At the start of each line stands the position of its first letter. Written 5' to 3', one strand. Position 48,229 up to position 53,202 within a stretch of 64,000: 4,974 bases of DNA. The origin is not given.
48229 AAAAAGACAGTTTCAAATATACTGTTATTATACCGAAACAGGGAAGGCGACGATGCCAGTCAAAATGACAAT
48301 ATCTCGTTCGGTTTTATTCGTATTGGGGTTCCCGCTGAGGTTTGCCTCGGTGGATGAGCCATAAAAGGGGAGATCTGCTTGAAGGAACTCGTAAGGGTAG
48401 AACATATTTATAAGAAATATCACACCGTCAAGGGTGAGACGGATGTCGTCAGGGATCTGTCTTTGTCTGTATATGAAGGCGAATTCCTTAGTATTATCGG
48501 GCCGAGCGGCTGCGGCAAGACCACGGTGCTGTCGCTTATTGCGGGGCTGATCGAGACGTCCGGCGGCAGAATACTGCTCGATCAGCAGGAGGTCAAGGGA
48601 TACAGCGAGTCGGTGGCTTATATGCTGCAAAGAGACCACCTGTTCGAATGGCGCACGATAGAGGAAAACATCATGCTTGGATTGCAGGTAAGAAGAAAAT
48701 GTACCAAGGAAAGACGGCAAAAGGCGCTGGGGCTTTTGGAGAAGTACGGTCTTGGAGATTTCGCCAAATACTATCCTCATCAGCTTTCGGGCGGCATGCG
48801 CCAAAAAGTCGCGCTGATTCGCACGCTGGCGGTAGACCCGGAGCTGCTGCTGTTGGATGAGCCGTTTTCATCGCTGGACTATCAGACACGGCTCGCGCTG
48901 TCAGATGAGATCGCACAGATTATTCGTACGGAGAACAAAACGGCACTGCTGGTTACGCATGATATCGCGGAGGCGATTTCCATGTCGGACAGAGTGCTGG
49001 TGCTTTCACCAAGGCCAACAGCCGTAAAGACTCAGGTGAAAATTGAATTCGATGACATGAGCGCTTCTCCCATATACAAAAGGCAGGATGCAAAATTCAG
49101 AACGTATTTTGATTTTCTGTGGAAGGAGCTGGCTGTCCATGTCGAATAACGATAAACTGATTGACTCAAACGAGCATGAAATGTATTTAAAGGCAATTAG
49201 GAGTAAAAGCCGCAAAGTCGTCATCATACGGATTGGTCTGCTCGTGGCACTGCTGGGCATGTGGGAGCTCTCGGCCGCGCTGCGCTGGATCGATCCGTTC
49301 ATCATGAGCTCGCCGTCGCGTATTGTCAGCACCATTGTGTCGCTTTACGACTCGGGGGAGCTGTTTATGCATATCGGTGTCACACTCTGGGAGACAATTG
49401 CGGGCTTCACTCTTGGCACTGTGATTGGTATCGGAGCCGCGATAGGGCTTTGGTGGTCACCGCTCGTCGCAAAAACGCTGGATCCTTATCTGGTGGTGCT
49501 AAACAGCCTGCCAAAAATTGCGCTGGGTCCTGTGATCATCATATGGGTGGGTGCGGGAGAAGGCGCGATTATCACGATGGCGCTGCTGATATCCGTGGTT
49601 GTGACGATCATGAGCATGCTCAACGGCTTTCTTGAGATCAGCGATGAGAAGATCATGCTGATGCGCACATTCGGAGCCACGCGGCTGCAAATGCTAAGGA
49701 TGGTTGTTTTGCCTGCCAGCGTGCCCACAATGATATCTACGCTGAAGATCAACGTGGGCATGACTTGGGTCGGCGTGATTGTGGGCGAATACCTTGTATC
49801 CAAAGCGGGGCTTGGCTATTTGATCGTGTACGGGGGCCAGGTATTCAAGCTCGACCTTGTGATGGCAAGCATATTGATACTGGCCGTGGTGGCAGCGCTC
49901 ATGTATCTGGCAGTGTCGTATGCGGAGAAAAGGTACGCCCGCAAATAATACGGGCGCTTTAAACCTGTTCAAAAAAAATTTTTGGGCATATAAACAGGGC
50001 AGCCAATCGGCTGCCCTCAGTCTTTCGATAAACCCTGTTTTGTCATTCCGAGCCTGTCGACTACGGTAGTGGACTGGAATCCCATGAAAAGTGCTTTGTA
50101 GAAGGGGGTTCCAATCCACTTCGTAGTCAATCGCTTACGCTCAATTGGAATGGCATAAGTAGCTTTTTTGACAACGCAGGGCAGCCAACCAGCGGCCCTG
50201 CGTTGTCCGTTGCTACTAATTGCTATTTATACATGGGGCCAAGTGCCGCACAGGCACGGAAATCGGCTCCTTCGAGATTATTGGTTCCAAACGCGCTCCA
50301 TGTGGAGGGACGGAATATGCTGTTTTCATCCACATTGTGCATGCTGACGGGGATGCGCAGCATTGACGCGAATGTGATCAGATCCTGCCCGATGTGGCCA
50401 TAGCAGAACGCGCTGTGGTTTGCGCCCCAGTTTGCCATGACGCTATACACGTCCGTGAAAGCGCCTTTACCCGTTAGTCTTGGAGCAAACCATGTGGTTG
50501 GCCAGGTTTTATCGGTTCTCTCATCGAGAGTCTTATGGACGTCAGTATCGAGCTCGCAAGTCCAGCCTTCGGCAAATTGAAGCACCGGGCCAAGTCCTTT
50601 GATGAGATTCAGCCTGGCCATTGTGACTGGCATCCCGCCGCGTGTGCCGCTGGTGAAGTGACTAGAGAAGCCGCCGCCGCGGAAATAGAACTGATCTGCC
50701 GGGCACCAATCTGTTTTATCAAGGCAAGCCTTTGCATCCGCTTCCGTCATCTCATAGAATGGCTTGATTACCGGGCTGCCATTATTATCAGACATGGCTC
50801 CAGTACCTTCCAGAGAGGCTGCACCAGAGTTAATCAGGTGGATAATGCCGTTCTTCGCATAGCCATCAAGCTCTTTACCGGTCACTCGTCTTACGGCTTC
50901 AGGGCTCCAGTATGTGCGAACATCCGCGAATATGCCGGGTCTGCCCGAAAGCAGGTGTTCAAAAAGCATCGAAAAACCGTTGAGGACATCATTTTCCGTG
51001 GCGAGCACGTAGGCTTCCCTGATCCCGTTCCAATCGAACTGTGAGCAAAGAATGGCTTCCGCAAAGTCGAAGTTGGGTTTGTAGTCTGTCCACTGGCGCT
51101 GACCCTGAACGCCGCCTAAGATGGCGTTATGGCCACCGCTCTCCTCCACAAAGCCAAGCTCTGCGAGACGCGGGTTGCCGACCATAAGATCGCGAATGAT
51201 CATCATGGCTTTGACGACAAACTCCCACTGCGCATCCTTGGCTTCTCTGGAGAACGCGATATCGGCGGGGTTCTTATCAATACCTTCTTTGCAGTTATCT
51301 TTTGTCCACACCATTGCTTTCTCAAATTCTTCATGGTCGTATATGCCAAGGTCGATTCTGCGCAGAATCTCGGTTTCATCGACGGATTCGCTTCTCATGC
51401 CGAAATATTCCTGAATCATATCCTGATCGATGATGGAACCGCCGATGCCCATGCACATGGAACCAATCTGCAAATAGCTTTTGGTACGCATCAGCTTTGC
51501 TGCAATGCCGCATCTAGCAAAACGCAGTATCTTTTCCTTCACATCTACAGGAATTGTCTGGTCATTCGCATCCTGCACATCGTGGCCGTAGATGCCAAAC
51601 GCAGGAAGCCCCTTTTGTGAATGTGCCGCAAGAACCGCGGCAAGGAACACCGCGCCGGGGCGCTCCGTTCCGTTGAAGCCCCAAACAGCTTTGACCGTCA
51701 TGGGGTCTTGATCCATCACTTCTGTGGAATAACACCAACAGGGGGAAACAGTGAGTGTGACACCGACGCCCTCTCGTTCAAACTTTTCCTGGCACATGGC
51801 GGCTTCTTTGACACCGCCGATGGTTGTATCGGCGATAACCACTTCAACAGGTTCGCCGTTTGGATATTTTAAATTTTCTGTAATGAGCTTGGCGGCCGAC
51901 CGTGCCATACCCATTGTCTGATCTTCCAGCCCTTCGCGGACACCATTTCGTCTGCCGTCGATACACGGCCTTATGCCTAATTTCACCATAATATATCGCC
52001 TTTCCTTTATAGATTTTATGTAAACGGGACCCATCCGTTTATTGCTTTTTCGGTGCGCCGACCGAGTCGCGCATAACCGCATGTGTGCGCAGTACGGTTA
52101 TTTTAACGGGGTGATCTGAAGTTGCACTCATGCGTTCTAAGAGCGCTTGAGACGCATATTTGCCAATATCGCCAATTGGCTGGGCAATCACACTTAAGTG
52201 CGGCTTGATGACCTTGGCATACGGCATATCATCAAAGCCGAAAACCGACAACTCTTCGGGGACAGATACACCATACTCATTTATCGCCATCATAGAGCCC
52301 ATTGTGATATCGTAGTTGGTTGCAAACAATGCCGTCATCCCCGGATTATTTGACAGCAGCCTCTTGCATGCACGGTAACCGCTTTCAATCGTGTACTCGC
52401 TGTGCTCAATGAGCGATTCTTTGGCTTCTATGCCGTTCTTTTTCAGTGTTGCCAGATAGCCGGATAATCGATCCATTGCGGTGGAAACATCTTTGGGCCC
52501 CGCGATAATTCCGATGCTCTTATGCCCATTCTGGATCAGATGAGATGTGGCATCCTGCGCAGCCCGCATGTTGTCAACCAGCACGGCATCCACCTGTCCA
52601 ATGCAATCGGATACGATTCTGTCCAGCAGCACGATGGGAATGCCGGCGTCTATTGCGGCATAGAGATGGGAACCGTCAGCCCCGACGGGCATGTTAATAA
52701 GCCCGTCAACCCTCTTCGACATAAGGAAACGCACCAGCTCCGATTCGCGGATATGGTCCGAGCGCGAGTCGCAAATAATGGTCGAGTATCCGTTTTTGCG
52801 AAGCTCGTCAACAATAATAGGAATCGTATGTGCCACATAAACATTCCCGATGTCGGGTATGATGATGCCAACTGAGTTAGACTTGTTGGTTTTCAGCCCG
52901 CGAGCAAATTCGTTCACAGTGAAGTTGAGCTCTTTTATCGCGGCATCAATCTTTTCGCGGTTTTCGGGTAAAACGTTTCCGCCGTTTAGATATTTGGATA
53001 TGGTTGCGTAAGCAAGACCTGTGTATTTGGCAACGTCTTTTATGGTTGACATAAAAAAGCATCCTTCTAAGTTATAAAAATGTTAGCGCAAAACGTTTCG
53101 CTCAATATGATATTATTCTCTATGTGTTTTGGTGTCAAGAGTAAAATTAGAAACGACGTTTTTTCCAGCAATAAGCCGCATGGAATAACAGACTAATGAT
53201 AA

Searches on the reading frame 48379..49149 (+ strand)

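Call 55: search_protein_families(library=pfam, proteins=[window:48379-49149:+], max_evalue=0.001)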
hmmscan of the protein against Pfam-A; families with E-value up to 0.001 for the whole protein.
window:48379-49149:+ (256 aa): 2 families
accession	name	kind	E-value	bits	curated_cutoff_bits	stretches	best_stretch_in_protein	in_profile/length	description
PF00005.33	ABC_tran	-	7.8e-33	114.4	25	1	25-163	2-136/137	ABC transporter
PF13304.12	AAA_21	-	2.4e-09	38.1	27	1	132-196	234-300/304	AAA domain, putative AbiEii toxin, Type IV TA system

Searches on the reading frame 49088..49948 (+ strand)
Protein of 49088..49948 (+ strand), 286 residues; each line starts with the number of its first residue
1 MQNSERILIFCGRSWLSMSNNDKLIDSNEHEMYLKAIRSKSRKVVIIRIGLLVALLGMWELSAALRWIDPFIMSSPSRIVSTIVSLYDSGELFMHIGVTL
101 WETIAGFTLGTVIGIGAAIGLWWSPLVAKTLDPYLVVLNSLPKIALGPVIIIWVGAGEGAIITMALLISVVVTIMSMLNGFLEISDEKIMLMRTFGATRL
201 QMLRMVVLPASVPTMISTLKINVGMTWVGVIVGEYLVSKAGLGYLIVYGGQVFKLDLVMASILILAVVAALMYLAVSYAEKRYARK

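Call 55: search_protein_families(library=pfam, proteins=[window:49088-49948:+], max_evalue=0.001)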
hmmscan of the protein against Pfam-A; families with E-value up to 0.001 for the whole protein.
window:49088-49948:+ (286 aa): 1 family
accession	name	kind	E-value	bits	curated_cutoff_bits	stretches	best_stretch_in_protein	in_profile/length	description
PF00528.27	BPD_transp_1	-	5.9e-22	78.7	26.4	1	110-283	1-182/184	Binding-protein-dependent transport system inner membrane component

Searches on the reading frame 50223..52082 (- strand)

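Call 55: search_protein_families(library=pfam, proteins=[window:50223-52082:-], max_evalue=0.001)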
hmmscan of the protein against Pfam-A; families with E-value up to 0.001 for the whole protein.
window:50223-52082:- (619 aa): 3 families
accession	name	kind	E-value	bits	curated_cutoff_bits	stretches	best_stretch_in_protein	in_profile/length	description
PF07882.17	Fucose_iso_N2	-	2.2e-89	298.3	22.3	1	201-379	1-179/180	L-fucose isomerase, second N-terminal domain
PF07881.17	Fucose_iso_N1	-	1.5e-77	259.6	28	1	33-199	2-168/169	L-fucose isomerase, first N-terminal domain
PF02952.23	Fucose_iso_C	-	1.8e-46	157.8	29.3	1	416-582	1-143/143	L-fucose isomerase, C-terminal domain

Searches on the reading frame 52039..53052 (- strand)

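Call 55: search_protein_families(library=pfam, proteins=[window:52039-53052:-], max_evalue=0.001)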
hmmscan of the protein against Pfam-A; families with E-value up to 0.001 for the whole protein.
window:52039-53052:- (337 aa): 4 families
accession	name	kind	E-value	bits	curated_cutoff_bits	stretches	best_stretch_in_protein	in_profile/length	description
PF00532.27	Peripla_BP_1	-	3e-31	109.4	22.2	1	59-318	2-271/281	Periplasmic binding proteins and sugar binding domain of LacI family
PF13377.12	Peripla_BP_3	-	5.2e-29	101.9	26.5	1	170-331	2-167/167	Periplasmic binding protein-like domain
PF13407.12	Peripla_BP_4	-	3.1e-17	63.4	35.1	1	61-278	1-221/258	Periplasmic binding protein domain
PF00356.27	LacI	-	2.9e-09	37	27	1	3-47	1-46/46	Bacterial regulatory proteins, lacI family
